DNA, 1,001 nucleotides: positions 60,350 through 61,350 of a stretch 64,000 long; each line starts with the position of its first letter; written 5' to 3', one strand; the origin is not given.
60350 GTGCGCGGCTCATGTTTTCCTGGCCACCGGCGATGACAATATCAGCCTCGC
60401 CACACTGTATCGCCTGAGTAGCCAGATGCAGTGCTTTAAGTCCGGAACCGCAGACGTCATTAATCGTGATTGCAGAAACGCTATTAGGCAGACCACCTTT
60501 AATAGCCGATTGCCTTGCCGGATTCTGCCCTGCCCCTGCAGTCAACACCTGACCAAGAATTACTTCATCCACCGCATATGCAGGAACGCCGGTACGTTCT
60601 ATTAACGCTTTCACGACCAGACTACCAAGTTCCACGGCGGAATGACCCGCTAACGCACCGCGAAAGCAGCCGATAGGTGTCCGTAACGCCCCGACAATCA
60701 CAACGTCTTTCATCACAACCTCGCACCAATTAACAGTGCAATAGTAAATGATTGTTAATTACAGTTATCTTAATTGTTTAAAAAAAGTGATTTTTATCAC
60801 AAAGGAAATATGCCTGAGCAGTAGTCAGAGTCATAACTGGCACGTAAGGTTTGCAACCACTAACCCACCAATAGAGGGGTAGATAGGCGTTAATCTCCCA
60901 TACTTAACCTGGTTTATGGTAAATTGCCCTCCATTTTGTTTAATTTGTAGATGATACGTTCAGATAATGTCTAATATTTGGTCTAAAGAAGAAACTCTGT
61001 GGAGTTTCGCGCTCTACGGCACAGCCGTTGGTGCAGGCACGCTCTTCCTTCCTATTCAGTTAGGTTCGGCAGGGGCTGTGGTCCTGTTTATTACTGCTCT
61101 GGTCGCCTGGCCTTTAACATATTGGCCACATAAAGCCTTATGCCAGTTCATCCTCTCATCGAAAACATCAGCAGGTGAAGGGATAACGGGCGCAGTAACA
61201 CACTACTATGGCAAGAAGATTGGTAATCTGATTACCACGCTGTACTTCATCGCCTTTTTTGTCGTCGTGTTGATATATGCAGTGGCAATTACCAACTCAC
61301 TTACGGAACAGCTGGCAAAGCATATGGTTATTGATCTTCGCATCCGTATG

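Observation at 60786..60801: CRP-like site upstream of the thiolase gene yqeF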

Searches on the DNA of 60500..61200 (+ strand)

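Call 4: search_dna_similar(query=window:60500-61200:+, collection=ecoli_genomes, mode=near, max_rows=10)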
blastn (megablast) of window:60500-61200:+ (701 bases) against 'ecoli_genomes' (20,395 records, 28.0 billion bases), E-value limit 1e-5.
Records with a match: 5418; places in all: 5423; records where one place covers at least 80% of the query: 5413.
Genomes with a match: 5418 of 5426; with a place that covers at least 80% of the query: 5413. Places per genome that has any: lowest 1, median 1, highest 3. On chromosomes: 5422 places; on plasmids: 1.
Best place of each record, by identity: >=99% 3401; 95-99% 2017.
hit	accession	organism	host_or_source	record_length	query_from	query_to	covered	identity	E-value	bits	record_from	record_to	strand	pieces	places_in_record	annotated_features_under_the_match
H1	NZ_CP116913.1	Escherichia coli strain MLI023K1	Homo sapiens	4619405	1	701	100%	100.0%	0e+0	1295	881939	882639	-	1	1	yqeG: amino acid permease | yqeF: acetyl-CoA C-acetyltransferase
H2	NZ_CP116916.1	Escherichia coli strain MLI023K2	Homo sapiens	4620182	1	701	100%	100.0%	0e+0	1295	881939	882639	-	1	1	yqeG: amino acid permease | yqeF: acetyl-CoA C-acetyltransferase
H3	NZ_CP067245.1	Escherichia coli strain OW1E2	surface water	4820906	1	701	100%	100.0%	0e+0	1295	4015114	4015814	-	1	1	yqeG: amino acid permease | yqeF: acetyl-CoA C-acetyltransferase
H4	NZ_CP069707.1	Escherichia coli strain E41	pig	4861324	1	701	100%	100.0%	0e+0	1295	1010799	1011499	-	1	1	yqeG: amino acid permease | yqeF: acetyl-CoA C-acetyltransferase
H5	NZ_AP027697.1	Escherichia coli strain PSS-12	Homo sapiens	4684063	1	701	100%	100.0%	0e+0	1295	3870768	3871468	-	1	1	yqeG: amino acid permease | yqeF: acetyl-CoA C-acetyltransferase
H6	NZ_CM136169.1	Escherichia coli strain PRO_A-1412-6M-A_ESBL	Homo sapiens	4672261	1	701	100%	100.0%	0e+0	1295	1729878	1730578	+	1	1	yqeG: amino acid permease | yqeF: acetyl-CoA C-acetyltransferase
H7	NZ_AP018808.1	Escherichia coli strain E2865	Bos taurus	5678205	1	701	100%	99.9%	0e+0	1290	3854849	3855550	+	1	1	yqeG: amino acid permease | yqeF: acetyl-CoA C-acetyltransferase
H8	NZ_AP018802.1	Escherichia coli strain E2863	Bos taurus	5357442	1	701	100%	99.9%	0e+0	1290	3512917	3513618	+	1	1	yqeG: amino acid permease | yqeF: acetyl-CoA C-acetyltransferase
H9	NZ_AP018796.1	Escherichia coli strain E2855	Bos taurus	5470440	1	701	100%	99.9%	0e+0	1290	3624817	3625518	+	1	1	yqeG: amino acid permease | yqeF: acetyl-CoA C-acetyltransferase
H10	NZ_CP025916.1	Escherichia coli strain 120899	Homo sapiens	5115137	1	701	100%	99.9%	0e+0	1290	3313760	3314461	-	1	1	yqeG: amino acid permease | yqeF: acetyl-CoA C-acetyltransferase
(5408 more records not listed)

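Call 16: get_annotated_region(hit=H1, flank=6000)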
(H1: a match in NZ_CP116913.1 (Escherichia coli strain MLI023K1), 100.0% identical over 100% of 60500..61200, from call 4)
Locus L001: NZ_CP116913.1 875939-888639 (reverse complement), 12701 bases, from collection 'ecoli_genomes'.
description: Escherichia coli strain MLI023K1 chromosome, complete genome
organism: Escherichia coli strain MLI023K1 (NCBI taxid 562)
replicon: chromosome; assembly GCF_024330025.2
host: Homo sapiens; source: stool sample; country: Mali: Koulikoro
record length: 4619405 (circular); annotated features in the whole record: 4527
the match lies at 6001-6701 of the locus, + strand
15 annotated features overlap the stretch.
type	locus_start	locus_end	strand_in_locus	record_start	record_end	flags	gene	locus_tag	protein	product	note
CDS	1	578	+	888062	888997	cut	lysR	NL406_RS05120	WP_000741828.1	DNA-binding transcriptional regulator LysR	-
CDS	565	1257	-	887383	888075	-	ygeA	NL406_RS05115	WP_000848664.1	amino acid racemase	-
CDS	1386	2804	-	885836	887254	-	araE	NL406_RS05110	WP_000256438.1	arabinose-proton symporter AraE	-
CDS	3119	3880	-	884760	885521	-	kduD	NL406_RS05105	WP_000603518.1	2-dehydro-3-deoxy-D-gluconate 5-dehydrogenase KduD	-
CDS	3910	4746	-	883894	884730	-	kduI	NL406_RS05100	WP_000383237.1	5-dehydro-4-deoxy-D-glucuronate isomerase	-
CDS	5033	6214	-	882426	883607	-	yqeF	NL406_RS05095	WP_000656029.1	acetyl-CoA C-acetyltransferase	-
CDS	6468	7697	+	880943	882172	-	yqeG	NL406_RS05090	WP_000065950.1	amino acid permease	-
CDS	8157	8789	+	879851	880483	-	yqeH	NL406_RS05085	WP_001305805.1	helix-turn-helix transcriptional regulator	-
CDS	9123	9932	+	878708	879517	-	yqeI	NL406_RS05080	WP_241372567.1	winged helix-turn-helix domain-containing protein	-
CDS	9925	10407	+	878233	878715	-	yqeJ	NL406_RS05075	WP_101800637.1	protein YqeJ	-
CDS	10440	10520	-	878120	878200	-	-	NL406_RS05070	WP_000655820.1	hypothetical protein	-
CDS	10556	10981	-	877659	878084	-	yqeK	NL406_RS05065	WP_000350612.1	protein YqeK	-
CDS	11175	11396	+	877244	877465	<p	-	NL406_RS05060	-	hypothetical protein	incomplete; partial in the middle of a contig; missing C-terminus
CDS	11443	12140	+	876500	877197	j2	-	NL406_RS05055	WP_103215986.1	IS1-like element IS1A family transposase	programmed frameshift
CDS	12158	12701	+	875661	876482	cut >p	-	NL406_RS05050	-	transcriptional regulator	incomplete; partial in the middle of a contig; missing N-terminus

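Call 46: search_dna_similar(query=window:60714-60966:+, collection=ecoli_genomes, mode=near, rows=spread, max_rows=14)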
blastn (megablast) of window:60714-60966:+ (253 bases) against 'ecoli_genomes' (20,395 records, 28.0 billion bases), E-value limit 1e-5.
Records with a match: 5418; places in all: 5419; records where one place covers at least 80% of the query: 5413.
Genomes with a match: 5418 of 5426; with a place that covers at least 80% of the query: 5413. Places per genome that has any: lowest 1, median 1, highest 2. On chromosomes: 5418 places; on plasmids: 1.
Best place of each record, by identity: >=99% 2125; 95-99% 3293.
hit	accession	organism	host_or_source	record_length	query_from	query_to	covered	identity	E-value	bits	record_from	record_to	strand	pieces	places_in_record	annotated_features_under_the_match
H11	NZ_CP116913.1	Escherichia coli strain MLI023K1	Homo sapiens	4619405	1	253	100%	100.0%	7e-129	468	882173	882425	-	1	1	none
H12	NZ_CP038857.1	Escherichia coli strain PigCaeca_2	pig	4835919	1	253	100%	99.6%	3e-127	462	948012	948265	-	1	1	none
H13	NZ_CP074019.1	Escherichia coli strain PM22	Pig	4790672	1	253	100%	99.6%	3e-127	462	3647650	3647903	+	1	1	none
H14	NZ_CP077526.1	Escherichia coli O111:NM strain 2010C-3053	Homo sapiens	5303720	1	253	100%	99.6%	3e-127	462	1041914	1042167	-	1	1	none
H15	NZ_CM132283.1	Escherichia coli strain 18AR0366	Homo sapiens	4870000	1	253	100%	99.6%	3e-127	462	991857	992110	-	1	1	none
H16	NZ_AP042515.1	Escherichia coli strain OkiPb01683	bovine feces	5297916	1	253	100%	99.2%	1e-125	457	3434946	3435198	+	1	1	none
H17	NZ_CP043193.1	Escherichia coli O16:H48 strain PG20180063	mouse gut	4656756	1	253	100%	98.8%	7e-124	451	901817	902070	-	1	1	none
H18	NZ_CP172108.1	Escherichia coli strain QL57EC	swine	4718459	1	253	100%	98.8%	7e-124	451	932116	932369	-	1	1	none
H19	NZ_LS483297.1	Escherichia coli strain NCTC11023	missing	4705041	1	253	100%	98.8%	7e-124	451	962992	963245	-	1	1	none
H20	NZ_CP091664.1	Escherichia coli strain KKa019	river water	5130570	1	253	100%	97.2%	3e-117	429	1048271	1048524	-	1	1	none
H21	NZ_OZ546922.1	Escherichia coli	Homo sapiens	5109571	1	253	100%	97.2%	3e-117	429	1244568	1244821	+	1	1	none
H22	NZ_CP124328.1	Escherichia coli strain AVS0787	wastewater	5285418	1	253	100%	96.8%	1e-115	424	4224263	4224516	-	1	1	none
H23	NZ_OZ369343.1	Escherichia coli strain Esc18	not applicable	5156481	1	253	100%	96.8%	1e-115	424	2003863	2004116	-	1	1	none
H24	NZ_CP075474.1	Escherichia coli strain NT1N28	pig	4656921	1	119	47%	100.0%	2e-54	220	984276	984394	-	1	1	none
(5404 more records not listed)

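Call 47: get_annotated_region(hit=H20, flank=30)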
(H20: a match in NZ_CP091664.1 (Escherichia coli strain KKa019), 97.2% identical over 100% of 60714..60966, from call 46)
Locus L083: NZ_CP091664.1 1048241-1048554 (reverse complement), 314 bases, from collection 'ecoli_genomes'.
description: Escherichia coli strain KKa019 chromosome, complete genome
organism: Escherichia coli strain KKa019 (NCBI taxid 562)
replicon: chromosome; assembly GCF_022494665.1
host: -; source: river water; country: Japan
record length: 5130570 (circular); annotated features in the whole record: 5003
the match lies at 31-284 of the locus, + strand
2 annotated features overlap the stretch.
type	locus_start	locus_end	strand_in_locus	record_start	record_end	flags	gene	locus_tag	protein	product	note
CDS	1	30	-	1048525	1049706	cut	yqeF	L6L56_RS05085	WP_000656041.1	acetyl-CoA C-acetyltransferase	-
CDS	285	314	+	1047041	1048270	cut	yqeG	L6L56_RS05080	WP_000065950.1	amino acid permease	-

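Call 48: get_annotated_region(hit=H22, flank=30)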
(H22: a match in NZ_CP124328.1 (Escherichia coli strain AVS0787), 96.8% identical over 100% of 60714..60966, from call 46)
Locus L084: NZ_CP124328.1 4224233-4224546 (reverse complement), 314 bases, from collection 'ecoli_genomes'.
description: Escherichia coli strain AVS0787 chromosome, complete genome
organism: Escherichia coli strain AVS0787 (NCBI taxid 562)
replicon: chromosome; assembly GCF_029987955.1
host: -; source: wastewater; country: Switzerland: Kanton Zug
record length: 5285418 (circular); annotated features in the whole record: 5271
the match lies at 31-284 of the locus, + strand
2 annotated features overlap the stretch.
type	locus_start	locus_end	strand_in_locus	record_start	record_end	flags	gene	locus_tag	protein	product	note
CDS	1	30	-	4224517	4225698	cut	yqeF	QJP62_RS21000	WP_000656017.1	acetyl-CoA C-acetyltransferase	-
CDS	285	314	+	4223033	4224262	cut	yqeG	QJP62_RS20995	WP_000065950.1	amino acid permease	-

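Call 49: get_annotated_region(hit=H23, flank=30)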
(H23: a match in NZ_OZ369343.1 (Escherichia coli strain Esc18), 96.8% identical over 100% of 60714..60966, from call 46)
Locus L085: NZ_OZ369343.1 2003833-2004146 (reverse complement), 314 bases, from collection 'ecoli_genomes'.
description: Escherichia coli strain Esc18 isolate Esc18 chromosome 1, complete sequence
organism: Escherichia coli strain Esc18 (NCBI taxid 562)
replicon: chromosome; assembly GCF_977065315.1
host: not applicable; source: not applicable; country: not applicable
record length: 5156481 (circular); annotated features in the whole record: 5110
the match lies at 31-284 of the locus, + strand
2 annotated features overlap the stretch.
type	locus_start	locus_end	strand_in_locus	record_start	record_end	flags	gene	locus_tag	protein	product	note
CDS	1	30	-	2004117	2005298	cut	yqeF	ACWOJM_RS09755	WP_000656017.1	acetyl-CoA C-acetyltransferase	-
CDS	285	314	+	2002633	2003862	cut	yqeG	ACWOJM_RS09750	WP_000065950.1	amino acid permease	-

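Call 50: get_annotated_region(hit=H24, flank=1500)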
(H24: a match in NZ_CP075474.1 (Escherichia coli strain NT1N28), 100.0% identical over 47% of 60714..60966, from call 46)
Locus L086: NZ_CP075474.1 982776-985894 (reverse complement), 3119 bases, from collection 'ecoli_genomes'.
description: Escherichia coli strain NT1N28 chromosome, complete genome
organism: Escherichia coli strain NT1N28 (NCBI taxid 562)
replicon: chromosome; assembly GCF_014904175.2
host: pig; source: pig farm; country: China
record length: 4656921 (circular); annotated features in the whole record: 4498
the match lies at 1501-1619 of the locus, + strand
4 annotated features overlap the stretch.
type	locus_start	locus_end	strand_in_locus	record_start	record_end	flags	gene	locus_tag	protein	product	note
CDS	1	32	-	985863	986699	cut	kduI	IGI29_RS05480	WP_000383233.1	5-dehydro-4-deoxy-D-glucuronate isomerase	-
CDS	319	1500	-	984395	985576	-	yqeF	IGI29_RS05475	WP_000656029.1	acetyl-CoA C-acetyltransferase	-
CDS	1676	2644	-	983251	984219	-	-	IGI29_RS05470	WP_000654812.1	IS5-like element IS903B family transposase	-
CDS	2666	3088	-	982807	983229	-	-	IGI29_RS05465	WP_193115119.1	hypothetical protein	-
